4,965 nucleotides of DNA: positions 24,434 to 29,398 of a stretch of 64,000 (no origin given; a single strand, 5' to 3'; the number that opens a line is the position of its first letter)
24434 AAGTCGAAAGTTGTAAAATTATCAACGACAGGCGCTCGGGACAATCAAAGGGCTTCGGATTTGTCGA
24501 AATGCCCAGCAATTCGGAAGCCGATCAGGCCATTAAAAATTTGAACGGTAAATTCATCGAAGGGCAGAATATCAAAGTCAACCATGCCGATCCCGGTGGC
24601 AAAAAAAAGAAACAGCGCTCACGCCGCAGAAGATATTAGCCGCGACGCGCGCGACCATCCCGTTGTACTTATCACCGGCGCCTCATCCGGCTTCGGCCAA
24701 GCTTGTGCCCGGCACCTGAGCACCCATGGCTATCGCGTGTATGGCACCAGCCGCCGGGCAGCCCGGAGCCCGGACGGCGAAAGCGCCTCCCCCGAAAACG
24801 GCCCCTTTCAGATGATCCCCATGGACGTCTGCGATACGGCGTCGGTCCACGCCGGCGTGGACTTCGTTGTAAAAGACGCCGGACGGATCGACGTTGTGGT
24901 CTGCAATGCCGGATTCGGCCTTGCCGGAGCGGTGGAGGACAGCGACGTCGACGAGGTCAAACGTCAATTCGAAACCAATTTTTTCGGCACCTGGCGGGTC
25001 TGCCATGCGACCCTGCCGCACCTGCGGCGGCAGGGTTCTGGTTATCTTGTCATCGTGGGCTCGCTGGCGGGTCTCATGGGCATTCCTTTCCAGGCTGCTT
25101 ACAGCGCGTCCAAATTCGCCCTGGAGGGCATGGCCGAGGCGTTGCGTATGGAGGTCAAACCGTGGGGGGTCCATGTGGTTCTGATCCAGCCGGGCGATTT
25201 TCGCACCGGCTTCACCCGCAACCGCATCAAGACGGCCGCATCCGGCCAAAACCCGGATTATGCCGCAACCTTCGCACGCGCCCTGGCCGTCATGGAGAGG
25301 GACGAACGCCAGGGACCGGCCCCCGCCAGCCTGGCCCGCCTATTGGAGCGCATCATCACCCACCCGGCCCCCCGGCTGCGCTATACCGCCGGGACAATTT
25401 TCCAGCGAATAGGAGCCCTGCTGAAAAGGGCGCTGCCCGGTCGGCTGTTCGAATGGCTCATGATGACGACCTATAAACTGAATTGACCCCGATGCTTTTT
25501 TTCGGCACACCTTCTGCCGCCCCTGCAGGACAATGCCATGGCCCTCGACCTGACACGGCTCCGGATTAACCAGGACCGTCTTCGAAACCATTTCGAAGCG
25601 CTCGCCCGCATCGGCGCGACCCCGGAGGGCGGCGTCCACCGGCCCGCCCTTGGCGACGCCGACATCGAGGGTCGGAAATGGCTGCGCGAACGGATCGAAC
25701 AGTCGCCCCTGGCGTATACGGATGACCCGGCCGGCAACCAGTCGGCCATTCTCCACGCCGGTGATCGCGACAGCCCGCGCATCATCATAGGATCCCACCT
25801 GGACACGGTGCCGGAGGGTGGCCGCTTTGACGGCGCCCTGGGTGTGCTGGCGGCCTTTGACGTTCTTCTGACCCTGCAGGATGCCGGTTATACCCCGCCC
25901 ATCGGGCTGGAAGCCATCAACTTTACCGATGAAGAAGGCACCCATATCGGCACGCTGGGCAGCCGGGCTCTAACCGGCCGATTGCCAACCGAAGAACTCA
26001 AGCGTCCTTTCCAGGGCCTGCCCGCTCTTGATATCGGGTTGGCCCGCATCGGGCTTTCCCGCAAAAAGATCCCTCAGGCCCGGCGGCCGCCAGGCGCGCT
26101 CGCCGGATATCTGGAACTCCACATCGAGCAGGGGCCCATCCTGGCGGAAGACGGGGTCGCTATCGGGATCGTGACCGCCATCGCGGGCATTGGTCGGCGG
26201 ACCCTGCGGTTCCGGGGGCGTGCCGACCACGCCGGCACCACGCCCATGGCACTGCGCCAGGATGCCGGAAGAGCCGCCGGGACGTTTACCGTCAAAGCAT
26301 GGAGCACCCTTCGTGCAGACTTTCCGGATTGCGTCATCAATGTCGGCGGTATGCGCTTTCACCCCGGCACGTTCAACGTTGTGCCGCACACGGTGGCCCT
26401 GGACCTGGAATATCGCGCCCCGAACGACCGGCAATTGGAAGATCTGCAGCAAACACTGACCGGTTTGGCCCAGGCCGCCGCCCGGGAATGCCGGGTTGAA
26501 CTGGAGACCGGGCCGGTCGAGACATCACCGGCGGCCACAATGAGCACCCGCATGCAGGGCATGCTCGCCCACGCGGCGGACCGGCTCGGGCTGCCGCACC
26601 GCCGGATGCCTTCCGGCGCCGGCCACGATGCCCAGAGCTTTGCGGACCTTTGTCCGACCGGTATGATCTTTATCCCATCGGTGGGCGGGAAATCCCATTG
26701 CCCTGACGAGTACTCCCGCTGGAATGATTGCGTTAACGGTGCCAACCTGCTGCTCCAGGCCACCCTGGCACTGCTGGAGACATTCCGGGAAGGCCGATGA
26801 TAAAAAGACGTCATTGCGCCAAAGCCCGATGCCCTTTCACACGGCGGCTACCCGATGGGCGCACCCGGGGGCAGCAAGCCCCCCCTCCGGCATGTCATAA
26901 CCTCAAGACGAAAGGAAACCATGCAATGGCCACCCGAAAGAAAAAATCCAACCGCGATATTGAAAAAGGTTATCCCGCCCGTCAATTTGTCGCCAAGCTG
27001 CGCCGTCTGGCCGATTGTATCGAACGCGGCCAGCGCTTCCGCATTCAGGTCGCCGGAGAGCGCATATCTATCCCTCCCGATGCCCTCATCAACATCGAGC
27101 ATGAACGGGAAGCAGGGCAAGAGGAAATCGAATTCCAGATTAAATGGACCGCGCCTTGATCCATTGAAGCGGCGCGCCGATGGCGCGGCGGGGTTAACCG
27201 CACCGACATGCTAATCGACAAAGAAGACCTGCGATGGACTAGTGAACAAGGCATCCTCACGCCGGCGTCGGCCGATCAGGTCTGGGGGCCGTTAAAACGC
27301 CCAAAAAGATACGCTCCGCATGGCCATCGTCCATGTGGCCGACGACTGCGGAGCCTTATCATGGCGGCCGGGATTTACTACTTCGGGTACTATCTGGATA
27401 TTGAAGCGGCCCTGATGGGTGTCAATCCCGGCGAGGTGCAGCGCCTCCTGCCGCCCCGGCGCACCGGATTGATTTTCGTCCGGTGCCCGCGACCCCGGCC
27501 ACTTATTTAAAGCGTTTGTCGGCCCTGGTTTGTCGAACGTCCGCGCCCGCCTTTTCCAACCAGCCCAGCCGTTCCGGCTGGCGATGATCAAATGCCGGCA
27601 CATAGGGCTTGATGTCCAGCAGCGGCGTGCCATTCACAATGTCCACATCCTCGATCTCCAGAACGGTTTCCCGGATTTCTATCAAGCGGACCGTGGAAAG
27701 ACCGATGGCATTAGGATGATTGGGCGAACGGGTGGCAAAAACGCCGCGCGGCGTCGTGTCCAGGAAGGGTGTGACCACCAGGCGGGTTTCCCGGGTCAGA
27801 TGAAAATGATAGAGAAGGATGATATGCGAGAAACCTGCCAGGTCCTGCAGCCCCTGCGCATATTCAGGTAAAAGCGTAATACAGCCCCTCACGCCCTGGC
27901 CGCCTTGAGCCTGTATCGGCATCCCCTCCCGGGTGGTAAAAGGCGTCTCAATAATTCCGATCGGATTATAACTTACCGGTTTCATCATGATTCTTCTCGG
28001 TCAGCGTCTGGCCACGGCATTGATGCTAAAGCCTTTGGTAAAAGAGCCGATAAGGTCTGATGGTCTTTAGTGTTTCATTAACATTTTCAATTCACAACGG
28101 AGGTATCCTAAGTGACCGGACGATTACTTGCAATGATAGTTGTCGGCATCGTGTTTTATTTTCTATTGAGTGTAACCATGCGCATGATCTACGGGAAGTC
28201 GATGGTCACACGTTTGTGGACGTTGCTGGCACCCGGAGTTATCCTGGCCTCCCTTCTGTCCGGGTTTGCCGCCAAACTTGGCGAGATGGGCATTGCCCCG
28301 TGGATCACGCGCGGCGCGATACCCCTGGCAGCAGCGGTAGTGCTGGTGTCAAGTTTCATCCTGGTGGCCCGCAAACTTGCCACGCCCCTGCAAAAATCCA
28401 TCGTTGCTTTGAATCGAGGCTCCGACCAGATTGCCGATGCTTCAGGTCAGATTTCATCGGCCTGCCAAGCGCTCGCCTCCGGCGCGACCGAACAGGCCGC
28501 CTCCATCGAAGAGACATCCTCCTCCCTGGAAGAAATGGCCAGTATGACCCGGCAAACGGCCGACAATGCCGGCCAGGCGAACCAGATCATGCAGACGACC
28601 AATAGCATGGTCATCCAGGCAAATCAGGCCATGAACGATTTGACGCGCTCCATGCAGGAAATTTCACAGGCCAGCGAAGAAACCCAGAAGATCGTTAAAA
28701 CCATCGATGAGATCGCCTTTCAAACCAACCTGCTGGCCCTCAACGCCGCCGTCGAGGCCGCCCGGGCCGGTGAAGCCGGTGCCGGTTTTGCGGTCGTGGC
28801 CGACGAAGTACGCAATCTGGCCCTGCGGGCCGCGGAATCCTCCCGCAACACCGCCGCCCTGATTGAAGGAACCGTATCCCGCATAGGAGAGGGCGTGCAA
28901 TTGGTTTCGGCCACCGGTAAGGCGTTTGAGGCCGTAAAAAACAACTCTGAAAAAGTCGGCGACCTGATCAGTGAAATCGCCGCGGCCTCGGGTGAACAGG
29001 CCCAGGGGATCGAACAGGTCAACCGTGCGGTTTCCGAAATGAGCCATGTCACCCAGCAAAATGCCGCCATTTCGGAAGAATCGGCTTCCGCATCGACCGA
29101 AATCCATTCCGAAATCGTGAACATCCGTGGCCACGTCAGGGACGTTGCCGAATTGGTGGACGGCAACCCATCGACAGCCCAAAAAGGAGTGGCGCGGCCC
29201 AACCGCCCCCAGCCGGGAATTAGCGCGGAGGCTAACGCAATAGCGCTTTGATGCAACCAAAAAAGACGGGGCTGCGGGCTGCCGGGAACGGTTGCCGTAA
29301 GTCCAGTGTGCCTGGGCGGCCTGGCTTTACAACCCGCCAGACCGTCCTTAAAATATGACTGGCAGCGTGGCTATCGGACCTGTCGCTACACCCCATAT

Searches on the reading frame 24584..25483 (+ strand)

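Call 44: search_protein_families(library=pfam, proteins=[window:24584-25483:+], max_evalue=0.00001)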
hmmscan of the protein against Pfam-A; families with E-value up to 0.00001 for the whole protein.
window:24584-25483:+ (300 aa): 5 families
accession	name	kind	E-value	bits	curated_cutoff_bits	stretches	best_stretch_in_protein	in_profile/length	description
PF00106.31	adh_short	-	1.6e-46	158.7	26.6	1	27-215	2-191/195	short chain dehydrogenase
PF13561.12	adh_short_C2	-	7.8e-33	114.4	27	1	32-213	1-183/236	Enoyl-(Acyl carrier protein) reductase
PF08659.16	KR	-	4.6e-16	59.7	22.6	1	28-189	3-165/180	KR domain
PF01370.27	Epimerase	-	5e-08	33.1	20.9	1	28-190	1-159/240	NAD dependent epimerase/dehydratase family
PF23441.1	SDR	-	8.7e-07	29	27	1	27-209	9-197/258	SDR-like rossmann domain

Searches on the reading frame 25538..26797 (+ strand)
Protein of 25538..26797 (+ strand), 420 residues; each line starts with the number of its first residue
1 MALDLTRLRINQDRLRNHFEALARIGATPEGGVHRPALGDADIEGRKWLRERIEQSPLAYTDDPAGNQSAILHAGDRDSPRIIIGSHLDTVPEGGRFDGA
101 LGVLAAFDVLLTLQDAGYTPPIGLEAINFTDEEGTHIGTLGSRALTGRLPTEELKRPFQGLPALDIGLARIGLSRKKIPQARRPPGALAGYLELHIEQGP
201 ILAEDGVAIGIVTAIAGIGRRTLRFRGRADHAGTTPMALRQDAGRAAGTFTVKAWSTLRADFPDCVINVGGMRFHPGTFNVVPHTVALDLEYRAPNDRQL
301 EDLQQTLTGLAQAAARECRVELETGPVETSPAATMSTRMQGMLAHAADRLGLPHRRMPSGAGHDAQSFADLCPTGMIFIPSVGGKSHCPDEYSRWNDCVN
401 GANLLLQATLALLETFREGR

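Call 44: search_protein_families(library=pfam, proteins=[window:25538-26797:+], max_evalue=0.00001)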
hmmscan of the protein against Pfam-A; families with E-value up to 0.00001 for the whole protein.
window:25538-26797:+ (420 aa): 2 families
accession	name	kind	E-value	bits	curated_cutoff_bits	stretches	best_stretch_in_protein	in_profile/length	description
PF01546.33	Peptidase_M20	-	5.6e-25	88.9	24.6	1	84-408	2-203/206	Peptidase family M20/M25/M40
PF04389.22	Peptidase_M28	-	4.7e-06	26.9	21.3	1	75-146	9-77/193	Peptidase family M28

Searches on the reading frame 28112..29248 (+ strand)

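Call 44: search_protein_families(library=pfam, proteins=[window:28112-29248:+], max_evalue=0.00001)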
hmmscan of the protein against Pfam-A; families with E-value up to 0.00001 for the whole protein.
window:28112-29248:+ (379 aa): 1 family
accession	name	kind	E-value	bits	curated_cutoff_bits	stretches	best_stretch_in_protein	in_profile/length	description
PF00015.26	MCPsignal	-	7.8e-47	159.7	34.6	1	160-314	4-172/172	Methyl-accepting chemotaxis protein (MCP) signalling domain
